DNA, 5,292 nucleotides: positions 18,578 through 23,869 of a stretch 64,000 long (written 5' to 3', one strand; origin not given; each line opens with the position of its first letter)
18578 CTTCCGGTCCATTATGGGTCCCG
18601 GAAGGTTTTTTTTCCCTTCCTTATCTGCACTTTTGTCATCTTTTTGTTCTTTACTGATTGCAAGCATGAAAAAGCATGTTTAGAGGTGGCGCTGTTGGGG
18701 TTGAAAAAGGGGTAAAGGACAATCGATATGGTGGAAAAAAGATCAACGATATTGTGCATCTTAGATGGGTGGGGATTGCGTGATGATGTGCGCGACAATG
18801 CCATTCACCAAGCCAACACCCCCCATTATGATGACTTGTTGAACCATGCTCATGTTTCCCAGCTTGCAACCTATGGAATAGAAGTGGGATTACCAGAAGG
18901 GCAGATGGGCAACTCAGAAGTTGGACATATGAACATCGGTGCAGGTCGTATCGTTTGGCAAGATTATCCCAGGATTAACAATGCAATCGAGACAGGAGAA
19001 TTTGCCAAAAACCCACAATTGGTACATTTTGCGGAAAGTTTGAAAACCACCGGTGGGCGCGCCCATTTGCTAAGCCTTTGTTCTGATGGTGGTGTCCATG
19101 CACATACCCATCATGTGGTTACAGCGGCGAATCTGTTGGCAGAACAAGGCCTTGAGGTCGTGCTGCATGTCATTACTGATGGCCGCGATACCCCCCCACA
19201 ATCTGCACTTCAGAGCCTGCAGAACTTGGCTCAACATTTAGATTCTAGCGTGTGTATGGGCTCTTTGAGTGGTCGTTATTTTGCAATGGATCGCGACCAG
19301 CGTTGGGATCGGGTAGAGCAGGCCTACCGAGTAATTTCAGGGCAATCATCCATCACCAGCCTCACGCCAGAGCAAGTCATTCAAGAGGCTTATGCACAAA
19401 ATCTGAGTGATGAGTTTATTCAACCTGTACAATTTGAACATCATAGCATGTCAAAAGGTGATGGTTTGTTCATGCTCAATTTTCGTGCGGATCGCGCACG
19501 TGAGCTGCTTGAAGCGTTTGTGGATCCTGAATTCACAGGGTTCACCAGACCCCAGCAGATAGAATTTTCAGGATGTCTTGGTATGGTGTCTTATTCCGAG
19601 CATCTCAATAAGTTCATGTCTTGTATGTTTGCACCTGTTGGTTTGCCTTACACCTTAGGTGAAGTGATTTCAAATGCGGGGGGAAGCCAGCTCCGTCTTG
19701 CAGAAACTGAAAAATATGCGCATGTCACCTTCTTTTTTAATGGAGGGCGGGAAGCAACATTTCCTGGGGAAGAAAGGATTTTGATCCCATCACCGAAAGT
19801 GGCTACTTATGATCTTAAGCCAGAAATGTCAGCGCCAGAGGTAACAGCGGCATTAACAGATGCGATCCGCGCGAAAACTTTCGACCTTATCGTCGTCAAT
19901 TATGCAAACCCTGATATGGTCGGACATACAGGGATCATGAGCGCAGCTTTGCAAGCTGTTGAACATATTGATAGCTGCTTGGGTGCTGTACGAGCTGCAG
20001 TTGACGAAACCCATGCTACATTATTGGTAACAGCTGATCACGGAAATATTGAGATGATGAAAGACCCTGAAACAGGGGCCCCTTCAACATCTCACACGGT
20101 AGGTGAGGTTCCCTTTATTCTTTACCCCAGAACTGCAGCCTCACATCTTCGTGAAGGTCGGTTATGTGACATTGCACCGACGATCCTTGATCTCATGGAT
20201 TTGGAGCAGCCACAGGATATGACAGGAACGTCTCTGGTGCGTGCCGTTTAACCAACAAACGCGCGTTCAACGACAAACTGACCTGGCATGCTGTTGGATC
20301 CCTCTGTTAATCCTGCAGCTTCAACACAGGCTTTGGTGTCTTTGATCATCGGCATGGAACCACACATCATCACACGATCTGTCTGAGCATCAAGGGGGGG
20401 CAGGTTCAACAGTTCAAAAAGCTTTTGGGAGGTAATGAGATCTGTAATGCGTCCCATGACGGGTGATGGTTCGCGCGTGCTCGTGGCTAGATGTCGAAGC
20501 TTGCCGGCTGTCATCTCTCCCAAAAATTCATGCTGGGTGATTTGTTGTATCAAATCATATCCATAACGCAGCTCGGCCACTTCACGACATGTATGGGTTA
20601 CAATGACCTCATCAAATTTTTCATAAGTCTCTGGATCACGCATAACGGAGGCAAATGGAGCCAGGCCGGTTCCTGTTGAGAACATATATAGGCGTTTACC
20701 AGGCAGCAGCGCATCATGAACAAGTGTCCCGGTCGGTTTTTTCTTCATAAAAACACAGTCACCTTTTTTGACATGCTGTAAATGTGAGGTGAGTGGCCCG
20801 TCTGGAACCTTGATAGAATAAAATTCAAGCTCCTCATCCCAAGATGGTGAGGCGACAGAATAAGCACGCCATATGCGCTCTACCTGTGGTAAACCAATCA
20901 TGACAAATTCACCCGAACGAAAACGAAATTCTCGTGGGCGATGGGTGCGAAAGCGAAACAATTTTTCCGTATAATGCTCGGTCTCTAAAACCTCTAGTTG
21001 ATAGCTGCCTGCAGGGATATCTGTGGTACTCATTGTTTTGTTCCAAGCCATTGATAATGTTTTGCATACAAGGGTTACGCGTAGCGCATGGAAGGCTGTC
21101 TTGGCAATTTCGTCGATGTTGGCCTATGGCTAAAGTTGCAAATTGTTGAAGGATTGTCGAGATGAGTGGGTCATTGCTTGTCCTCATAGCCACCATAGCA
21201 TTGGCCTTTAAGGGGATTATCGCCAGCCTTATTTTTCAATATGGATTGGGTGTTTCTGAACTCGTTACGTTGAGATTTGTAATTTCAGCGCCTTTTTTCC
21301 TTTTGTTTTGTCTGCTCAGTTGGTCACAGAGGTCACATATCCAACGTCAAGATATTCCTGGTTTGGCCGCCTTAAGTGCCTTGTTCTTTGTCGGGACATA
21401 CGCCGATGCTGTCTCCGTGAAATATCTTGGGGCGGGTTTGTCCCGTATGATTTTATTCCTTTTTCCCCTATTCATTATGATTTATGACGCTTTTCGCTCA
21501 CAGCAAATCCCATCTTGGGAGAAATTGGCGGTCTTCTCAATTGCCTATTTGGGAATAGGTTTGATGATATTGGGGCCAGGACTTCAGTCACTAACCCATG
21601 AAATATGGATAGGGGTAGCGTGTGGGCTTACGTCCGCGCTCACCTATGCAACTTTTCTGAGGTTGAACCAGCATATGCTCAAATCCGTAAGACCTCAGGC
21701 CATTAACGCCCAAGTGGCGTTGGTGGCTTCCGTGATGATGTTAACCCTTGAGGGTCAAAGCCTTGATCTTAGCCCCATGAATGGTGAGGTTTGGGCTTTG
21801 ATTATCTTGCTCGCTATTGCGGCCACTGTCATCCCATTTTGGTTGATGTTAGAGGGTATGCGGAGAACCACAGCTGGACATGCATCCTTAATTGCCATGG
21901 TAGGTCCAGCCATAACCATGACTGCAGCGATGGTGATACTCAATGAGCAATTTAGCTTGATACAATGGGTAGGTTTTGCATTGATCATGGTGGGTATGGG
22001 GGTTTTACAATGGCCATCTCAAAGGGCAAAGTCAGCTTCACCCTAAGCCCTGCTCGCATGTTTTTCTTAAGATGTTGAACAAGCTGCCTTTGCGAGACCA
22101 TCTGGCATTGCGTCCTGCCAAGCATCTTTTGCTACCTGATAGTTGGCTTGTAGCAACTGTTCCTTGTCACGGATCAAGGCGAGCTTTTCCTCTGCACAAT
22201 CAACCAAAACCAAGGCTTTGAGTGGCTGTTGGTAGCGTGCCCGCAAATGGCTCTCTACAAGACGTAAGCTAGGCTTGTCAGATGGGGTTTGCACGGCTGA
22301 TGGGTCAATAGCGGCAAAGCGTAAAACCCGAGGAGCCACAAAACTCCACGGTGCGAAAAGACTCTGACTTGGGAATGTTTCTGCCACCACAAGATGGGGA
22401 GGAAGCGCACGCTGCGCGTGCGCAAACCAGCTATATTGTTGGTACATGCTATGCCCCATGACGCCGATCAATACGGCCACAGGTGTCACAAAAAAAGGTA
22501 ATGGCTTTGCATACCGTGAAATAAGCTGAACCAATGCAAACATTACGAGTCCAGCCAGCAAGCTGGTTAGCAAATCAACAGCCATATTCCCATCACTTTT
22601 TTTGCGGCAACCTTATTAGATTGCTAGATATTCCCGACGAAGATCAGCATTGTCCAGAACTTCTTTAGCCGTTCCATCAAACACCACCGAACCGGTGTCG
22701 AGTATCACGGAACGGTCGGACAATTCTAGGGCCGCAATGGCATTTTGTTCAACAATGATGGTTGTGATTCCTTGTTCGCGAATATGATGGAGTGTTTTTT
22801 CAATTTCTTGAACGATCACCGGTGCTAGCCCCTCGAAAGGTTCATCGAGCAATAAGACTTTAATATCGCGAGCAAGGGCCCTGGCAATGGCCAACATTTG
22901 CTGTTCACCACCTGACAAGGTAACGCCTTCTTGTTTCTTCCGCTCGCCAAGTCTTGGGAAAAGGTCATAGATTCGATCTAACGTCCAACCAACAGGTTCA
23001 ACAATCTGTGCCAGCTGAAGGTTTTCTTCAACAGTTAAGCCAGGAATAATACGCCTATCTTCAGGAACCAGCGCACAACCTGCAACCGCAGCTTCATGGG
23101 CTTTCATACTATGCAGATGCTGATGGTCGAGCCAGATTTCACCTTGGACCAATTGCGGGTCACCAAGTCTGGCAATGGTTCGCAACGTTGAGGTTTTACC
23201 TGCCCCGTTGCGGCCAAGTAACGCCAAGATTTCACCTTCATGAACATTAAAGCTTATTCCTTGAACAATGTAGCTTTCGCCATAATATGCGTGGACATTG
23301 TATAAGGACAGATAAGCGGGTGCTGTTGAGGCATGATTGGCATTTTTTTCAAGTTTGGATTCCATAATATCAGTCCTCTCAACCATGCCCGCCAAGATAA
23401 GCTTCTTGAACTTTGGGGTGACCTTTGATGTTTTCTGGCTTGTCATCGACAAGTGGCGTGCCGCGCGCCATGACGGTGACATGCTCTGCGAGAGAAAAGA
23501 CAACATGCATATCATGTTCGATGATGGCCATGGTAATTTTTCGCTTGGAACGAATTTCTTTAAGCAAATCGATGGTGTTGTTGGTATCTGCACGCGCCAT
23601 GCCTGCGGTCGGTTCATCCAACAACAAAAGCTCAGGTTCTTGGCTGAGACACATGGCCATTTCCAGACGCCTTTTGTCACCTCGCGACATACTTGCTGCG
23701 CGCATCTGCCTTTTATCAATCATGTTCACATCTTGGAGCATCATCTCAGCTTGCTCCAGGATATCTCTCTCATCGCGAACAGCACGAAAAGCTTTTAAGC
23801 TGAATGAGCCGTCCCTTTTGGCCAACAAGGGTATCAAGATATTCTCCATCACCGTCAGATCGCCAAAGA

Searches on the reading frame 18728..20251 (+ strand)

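Call 68: search_protein_families(library=pfam, proteins=[window:18728-20251:+], max_evalue=0.000001)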
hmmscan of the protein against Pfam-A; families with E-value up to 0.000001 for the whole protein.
window:18728-20251:+ (507 aa): 3 families
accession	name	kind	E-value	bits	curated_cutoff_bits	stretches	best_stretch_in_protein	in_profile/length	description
PF01676.23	Metalloenzyme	-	9.8e-77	258.3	24.3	1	7-493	3-251/252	Metalloenzyme superfamily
PF06415.18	iPGM_N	-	1.4e-65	221.3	27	1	83-290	1-216/217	BPG-independent PGAM N-terminus (iPGM_N)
PF01663.27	Phosphodiest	-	1.3e-07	32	23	1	373-443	145-224/342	Type I phosphodiesterase / nucleotide pyrophosphatase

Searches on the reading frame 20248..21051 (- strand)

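Call 68: search_protein_families(library=pfam, proteins=[window:20248-21051:-], max_evalue=0.000001)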
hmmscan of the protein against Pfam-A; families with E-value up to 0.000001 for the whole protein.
window:20248-21051:- (267 aa): 1 family
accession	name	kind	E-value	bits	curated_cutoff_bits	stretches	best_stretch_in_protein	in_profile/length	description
PF00970.30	FAD_binding_6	-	5.6e-07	30.3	21.1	1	29-110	14-97/99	Oxidoreductase FAD-binding domain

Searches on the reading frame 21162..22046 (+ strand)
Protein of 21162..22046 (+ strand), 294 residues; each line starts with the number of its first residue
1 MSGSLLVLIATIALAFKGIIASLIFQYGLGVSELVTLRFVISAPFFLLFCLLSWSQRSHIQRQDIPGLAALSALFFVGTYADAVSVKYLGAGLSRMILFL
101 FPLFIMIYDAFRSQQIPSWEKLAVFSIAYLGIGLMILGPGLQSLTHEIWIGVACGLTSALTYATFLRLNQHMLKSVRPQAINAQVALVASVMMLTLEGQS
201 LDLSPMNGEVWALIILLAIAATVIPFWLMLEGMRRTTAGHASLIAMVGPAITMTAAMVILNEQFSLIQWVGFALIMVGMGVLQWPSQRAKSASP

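Call 68: search_protein_families(library=pfam, proteins=[window:21162-22046:+], max_evalue=0.000001)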
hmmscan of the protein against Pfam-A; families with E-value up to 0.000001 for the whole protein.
window:21162-22046:+ (294 aa): 1 family
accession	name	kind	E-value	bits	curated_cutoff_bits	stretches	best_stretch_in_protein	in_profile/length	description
PF00892.27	EamA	-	7.3e-28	98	28.2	2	150-280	2-131/135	EamA-like transporter family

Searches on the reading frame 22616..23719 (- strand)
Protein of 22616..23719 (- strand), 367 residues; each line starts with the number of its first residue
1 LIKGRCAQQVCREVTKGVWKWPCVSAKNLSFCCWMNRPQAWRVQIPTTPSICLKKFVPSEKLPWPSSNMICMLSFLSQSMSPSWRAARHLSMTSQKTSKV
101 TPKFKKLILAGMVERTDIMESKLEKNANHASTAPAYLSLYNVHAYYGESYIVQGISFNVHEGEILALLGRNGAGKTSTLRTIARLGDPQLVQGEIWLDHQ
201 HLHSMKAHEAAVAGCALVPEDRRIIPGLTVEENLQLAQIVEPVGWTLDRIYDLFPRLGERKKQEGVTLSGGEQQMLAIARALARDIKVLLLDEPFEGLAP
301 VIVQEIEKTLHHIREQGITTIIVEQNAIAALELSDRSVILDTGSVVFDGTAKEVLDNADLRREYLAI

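Call 68: search_protein_families(library=pfam, proteins=[window:22616-23719:-], max_evalue=0.000001)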
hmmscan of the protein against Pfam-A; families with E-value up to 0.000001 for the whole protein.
window:22616-23719:- (367 aa): 2 families
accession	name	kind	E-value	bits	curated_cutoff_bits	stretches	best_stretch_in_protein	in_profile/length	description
PF00005.33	ABC_tran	-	7.8e-30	104.7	25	1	153-295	2-136/137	ABC transporter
PF13304.12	AAA_21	-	3e-07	31.2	27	0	268-306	238-279/304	AAA domain, putative AbiEii toxin, Type IV TA system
